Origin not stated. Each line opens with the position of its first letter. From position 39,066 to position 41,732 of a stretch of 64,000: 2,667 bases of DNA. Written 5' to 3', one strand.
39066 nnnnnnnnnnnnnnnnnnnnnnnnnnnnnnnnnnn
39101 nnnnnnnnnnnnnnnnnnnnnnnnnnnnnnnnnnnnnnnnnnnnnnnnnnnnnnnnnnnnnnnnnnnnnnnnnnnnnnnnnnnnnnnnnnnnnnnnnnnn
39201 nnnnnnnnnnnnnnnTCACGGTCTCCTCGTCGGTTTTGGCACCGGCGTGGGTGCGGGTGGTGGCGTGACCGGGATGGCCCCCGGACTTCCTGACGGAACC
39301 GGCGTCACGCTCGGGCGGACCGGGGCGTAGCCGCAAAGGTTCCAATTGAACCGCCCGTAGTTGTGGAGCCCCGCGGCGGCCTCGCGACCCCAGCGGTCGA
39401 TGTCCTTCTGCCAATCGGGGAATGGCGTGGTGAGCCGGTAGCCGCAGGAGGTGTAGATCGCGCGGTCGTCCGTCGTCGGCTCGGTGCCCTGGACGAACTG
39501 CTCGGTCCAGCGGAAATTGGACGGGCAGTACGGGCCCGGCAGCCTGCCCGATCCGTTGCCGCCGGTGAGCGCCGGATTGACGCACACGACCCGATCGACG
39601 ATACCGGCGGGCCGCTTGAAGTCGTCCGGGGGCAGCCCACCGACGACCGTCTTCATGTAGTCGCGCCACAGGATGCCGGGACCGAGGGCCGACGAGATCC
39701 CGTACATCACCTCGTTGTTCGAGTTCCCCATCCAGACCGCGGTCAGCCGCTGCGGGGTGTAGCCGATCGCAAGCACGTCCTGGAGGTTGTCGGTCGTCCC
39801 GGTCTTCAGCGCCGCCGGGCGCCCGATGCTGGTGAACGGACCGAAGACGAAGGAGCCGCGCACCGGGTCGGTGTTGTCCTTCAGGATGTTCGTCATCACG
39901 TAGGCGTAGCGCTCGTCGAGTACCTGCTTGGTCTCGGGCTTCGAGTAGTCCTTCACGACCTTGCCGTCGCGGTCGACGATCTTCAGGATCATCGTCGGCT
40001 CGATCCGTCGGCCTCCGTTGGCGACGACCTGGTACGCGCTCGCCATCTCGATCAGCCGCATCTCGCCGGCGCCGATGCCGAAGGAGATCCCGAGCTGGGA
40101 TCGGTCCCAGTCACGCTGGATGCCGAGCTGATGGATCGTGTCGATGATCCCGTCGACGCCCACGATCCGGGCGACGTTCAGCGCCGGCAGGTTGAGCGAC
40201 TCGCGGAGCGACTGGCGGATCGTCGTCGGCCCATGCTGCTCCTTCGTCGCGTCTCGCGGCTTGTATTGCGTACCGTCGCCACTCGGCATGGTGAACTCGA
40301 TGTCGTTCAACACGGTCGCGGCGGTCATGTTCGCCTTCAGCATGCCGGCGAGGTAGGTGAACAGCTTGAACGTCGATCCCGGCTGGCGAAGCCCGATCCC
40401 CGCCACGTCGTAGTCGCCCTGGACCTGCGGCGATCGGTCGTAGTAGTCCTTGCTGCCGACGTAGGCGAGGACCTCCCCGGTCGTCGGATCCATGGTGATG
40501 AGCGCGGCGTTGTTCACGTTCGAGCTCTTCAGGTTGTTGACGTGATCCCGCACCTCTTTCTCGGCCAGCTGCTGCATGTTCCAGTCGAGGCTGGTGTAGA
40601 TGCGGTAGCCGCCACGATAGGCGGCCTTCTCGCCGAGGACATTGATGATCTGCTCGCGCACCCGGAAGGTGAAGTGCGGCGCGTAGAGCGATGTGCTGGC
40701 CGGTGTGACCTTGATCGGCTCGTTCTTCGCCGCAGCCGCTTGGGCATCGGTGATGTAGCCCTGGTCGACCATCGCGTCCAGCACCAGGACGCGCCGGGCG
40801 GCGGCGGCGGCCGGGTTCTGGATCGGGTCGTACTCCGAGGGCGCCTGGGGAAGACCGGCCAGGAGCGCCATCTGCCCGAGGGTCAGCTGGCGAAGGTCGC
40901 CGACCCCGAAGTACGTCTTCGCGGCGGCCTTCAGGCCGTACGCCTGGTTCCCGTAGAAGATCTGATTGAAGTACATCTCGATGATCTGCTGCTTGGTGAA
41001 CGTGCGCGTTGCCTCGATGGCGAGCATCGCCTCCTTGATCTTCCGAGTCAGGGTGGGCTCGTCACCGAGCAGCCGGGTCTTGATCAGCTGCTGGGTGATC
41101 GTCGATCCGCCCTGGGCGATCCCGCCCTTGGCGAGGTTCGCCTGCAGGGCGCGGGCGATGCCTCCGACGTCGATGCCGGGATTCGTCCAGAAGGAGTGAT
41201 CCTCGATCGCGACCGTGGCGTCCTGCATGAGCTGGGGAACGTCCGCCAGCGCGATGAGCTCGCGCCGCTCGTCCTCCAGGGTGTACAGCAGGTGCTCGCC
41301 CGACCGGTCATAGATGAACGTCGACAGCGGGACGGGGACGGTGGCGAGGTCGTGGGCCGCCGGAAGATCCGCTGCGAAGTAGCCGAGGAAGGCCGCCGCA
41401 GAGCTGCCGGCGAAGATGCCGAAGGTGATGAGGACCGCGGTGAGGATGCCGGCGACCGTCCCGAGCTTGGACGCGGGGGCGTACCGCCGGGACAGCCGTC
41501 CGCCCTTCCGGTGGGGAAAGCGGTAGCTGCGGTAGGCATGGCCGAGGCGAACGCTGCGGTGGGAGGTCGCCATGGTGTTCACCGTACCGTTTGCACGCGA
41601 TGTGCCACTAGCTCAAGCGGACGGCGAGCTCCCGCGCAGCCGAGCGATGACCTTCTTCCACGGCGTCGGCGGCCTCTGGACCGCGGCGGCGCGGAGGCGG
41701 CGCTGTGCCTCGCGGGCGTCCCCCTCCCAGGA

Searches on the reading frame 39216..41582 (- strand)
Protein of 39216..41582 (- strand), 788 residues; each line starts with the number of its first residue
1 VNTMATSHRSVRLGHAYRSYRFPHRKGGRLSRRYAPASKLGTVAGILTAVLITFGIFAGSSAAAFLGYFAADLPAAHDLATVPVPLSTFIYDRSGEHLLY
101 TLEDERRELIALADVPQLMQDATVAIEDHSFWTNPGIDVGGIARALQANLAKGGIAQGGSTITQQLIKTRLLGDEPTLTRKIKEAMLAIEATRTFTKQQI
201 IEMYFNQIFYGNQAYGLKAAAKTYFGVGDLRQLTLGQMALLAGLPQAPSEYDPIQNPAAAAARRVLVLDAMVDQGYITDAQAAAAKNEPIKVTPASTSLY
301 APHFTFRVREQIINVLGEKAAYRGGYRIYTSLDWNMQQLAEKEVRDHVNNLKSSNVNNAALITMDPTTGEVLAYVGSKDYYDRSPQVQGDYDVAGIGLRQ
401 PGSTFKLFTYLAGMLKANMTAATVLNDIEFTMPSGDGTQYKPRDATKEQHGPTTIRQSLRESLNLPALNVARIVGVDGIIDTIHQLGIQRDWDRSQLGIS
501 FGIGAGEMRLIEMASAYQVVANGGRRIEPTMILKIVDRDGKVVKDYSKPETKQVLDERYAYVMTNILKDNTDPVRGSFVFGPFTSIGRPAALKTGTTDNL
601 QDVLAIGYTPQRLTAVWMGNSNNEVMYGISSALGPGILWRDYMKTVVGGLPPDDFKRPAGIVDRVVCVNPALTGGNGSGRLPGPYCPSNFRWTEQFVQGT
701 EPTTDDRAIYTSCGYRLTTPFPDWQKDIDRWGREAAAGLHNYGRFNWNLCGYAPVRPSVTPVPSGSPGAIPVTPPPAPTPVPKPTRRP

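Call 5: search_protein_families(library=pfam, proteins=[window:39216-41582:-])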
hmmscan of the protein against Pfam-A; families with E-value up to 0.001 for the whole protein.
window:39216-41582:- (788 aa): 2 families
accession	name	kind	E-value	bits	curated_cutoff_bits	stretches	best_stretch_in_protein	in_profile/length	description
PF00912.28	Transgly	-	1.5e-58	197.6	27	1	98-271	4-177/178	Transglycosylase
PF00905.27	Transpeptidase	-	6.2e-25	88.4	22.1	1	362-610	4-266/299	Penicillin binding protein transpeptidase domain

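Call 6: search_protein_families(library=ncbifam, proteins=[window:39216-41582:-])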
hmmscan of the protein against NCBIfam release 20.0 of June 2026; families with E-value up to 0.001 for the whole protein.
window:39216-41582:- (788 aa): 17 families
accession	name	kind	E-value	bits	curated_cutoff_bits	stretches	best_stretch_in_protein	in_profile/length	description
TIGR02074.1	PBP_1a_fam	subfamily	2.2e-152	508.6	508.75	1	106-646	1-532/535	PBP1A family penicillin-binding protein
NF051885.1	tranpepglycosPbpC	equivalog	2.6e-116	389.7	900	1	45-658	11-605/632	multimodular transpeptidase-transglycosylase PbpC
TIGR02071.1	PBP_1b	equivalog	1.8e-103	347.1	717.75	1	99-645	139-681/729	penicillin-binding protein 1B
TIGR02073.1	PBP_1c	equivalog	5.2e-103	346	494.2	1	84-646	8-543/728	penicillin-binding protein 1C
NF008643.0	PRK11636.1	equivalog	7.7e-94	315.5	1263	3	56-349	15-308/850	peptidoglycan glycosyltransferase/peptidoglycan DD-transpeptidase MrcA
NF038272.1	strep_PBP1A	exception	2.4e-79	267.4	1075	1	46-571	10-537/658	penicillin-binding protein PBP1A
NF007061.0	PRK09506.1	equivalog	6.7e-77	259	1120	1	98-646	202-746/825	bifunctional glycosyl transferase/transpeptidase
NF038276.1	strep_PBP2A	exception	3.7e-76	256.9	1100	1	62-623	54-611/716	penicillin-binding protein PBP2A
NF011423.0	PRK14850.1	equivalog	1e-70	239.1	1275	1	98-631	148-678/764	penicillin-binding protein 1b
NF038274.1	strep_PBP1B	exception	6.7e-53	180.1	1225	2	106-258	81-237/745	penicillin-binding protein PBP1B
NF008414.0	PRK11240.1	equivalog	3.8e-52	177.4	1121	1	110-623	67-541/774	peptidoglycan glycosyltransferase PbpC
NF010008.0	PRK13481.1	equivalog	2e-34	119.1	270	1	105-285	78-263/269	glycosyltransferase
TIGR02070.1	mono_pep_trsgly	equivalog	3.8e-32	111.6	182.65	1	63-272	9-219/224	monofunctional biosynthetic peptidoglycan transglycosylase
TIGR03423.1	pbp2_mrdA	equivalog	1.7e-23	83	455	2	309-490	211-392/593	penicillin-binding protein 2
TIGR02214.1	spoVD_pbp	equivalog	1.4e-14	53.4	688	2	327-489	212-371/636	stage V sporulation protein D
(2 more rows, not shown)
